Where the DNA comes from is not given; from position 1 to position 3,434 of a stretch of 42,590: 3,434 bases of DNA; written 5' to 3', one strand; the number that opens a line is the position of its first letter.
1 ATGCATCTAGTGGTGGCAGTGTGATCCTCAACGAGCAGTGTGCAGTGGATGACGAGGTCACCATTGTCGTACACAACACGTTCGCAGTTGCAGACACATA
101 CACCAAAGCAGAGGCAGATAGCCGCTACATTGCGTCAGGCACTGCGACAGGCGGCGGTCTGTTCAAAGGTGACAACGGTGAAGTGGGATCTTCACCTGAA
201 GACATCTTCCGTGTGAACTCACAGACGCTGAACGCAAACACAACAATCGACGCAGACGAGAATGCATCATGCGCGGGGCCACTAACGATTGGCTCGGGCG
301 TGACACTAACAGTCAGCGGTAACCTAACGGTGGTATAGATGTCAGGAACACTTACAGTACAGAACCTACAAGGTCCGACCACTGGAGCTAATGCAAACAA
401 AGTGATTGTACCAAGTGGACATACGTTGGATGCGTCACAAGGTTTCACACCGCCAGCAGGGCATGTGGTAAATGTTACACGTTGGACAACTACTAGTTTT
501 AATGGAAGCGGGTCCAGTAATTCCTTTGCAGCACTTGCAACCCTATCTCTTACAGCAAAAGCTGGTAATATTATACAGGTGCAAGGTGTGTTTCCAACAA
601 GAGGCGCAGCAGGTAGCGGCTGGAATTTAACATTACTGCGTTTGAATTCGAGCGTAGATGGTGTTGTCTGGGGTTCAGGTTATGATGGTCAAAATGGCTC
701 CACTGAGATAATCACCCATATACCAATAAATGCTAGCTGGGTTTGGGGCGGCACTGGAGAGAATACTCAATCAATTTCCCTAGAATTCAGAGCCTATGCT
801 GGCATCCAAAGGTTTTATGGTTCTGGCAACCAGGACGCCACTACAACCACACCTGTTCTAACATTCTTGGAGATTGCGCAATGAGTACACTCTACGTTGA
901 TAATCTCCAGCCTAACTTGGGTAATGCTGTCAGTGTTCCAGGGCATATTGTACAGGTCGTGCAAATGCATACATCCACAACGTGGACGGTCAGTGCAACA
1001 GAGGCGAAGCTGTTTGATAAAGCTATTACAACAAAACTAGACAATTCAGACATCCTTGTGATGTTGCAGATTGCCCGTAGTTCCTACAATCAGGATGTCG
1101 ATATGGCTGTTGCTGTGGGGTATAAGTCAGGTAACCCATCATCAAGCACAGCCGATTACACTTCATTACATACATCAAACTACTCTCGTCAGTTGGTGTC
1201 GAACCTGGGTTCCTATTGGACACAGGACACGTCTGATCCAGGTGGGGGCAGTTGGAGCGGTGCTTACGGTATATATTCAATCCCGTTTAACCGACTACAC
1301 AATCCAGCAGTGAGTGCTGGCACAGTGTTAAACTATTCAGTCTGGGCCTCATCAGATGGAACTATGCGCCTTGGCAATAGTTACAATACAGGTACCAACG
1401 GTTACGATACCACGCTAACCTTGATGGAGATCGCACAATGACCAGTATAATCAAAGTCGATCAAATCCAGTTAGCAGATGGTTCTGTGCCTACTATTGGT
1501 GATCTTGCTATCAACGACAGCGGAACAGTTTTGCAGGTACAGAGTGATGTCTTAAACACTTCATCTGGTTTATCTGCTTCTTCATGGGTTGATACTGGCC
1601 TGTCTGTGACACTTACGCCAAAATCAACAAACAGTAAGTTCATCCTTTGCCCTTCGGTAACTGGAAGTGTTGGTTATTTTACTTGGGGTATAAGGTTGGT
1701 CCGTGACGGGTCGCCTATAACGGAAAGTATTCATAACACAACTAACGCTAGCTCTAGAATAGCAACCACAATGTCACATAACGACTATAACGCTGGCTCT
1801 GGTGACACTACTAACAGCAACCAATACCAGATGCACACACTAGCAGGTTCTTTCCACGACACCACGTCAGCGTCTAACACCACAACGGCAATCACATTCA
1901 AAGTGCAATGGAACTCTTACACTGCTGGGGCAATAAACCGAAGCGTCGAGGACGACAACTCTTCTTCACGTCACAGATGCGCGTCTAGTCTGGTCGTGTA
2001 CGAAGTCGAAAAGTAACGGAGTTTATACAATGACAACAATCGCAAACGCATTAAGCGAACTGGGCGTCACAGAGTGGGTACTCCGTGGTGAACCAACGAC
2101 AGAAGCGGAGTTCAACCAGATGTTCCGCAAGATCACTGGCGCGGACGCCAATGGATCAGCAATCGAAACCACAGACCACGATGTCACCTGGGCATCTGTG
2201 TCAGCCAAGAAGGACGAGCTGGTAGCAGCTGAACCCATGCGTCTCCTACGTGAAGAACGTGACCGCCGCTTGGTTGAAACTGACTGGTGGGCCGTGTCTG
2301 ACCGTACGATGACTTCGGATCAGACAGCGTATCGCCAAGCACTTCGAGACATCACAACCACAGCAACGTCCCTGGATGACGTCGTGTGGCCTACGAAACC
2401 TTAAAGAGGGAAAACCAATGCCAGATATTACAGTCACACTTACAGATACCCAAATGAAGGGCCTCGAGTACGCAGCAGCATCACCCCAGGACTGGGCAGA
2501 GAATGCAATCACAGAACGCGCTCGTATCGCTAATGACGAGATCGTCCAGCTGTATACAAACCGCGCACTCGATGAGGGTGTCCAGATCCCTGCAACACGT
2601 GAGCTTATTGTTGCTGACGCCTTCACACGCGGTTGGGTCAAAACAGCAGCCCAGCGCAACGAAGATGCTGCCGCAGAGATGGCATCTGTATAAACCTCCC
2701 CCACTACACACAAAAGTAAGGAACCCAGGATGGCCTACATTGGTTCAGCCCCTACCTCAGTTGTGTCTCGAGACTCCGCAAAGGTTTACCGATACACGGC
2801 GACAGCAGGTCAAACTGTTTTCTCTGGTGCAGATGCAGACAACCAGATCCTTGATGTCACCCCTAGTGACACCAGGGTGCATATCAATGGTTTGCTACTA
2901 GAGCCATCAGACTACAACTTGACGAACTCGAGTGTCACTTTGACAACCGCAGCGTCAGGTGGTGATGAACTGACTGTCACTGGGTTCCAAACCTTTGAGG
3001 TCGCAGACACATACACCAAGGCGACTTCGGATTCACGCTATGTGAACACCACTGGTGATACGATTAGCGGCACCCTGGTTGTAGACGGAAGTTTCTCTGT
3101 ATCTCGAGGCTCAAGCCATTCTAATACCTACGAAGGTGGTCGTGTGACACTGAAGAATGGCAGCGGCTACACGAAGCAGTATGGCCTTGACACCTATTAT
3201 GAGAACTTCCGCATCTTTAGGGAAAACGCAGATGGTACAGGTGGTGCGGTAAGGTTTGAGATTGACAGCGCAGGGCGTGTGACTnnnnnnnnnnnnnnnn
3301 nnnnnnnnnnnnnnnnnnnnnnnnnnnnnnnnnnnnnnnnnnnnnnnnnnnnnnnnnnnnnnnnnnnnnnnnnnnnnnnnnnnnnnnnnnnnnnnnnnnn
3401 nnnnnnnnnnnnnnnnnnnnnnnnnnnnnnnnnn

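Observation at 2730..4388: Three paralogous proteins carry C1q/TNF-like globular heads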

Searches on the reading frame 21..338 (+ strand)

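Call 3: search_protein_families(library=pfam, proteins=[window:21-338:+], max_evalue=1)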
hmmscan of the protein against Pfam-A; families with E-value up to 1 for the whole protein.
window:21-338:+ (105 aa): 1 family
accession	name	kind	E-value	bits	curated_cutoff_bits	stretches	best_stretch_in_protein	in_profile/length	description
PF06715.18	Gp5_C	-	0.27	11.9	20.4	1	88-104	5-21/24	Gp5 C-terminal repeat (3 copies)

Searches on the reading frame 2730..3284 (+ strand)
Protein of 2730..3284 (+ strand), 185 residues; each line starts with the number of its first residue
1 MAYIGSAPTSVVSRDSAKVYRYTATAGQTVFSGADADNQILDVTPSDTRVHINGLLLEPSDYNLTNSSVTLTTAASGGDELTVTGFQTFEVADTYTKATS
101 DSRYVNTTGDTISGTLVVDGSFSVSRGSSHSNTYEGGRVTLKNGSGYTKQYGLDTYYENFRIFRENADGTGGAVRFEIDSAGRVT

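Call 44: find_homologous_proteins(query=window:2730-3284:+, max_evalue=0.001)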
Query window:2730-3284:+ (185 aa): 76 proteins with E <= 0.001 among 655 candidates.
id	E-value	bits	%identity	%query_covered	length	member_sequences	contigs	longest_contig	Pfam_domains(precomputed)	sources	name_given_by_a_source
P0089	4.2e-111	386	100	100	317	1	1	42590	PF00386.28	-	-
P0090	5.7e-69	249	66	100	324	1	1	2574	-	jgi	jgi:hypothetical protein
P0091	1.1e-68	248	66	99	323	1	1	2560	PF00386.28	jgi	-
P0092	8.9e-48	180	66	77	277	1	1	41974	PF00386.28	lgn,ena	-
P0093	4.3e-47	178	55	100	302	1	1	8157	PF00386.28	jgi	-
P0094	6.1e-47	178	64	77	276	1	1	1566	PF00386.28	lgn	-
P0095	7.1e-47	177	53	100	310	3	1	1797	PF00386.28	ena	-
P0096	1.3e-46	177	57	95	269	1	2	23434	PF00386.28,PF18573.8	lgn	-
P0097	1.5e-46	176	63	77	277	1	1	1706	PF00386.28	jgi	jgi:hypothetical protein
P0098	4.3e-46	175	63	77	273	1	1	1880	PF00386.28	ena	-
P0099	4.7e-46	175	64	77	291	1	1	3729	PF00386.28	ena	-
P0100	2.2e-45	173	60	88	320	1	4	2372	PF00386.28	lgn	-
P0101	4.7e-45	171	70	67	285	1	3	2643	-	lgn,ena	-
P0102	5.8e-45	171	62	77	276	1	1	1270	PF00386.28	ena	-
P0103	7.7e-45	171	62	77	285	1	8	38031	PF00386.28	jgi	jgi:hypothetical protein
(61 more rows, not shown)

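Call 46: find_encoding_contigs(protein=P0092, flank=10000, max_places=2)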
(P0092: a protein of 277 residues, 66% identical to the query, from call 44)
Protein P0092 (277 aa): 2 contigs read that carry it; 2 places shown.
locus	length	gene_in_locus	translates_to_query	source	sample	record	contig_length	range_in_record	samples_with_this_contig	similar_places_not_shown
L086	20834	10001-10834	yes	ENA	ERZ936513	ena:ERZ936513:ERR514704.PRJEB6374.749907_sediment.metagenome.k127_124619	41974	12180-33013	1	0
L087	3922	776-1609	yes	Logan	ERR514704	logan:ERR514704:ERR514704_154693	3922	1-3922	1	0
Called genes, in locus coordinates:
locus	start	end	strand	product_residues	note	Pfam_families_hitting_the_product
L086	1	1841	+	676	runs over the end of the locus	PF23899:SU10_portal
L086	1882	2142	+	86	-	-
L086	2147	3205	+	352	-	-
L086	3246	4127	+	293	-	PF17236:SU10_MCP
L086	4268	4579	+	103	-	-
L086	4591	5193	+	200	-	PF24175:SU10_adaptor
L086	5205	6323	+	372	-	-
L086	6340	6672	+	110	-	-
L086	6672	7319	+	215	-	PF00386:C1q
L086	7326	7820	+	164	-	-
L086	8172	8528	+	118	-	-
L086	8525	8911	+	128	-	-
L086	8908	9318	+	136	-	-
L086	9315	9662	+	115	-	-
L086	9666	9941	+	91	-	-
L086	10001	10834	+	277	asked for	PF00386:C1q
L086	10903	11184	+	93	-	-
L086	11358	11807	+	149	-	-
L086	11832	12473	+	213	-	PF05257:CHAP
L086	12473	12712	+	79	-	-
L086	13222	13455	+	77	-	-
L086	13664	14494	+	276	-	PF02899:Phage_int_SAM_1 (faint), PF00589:Phage_integrase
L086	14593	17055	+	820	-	PF14700:RPOL_N, PF00940:RNA_pol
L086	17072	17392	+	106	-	-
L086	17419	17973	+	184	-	-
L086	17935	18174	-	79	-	-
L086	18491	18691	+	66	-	-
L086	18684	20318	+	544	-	PF21268:Helic-prim_T7_N, PF13155:Toprim_2, PF03796:DnaB_C, PF06745:ATPase (weak), PF13481:AAA_25 (faint)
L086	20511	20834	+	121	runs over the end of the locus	PF03819:MazG, PF12643:MazG-like (weak)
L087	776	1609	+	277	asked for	PF00386:C1q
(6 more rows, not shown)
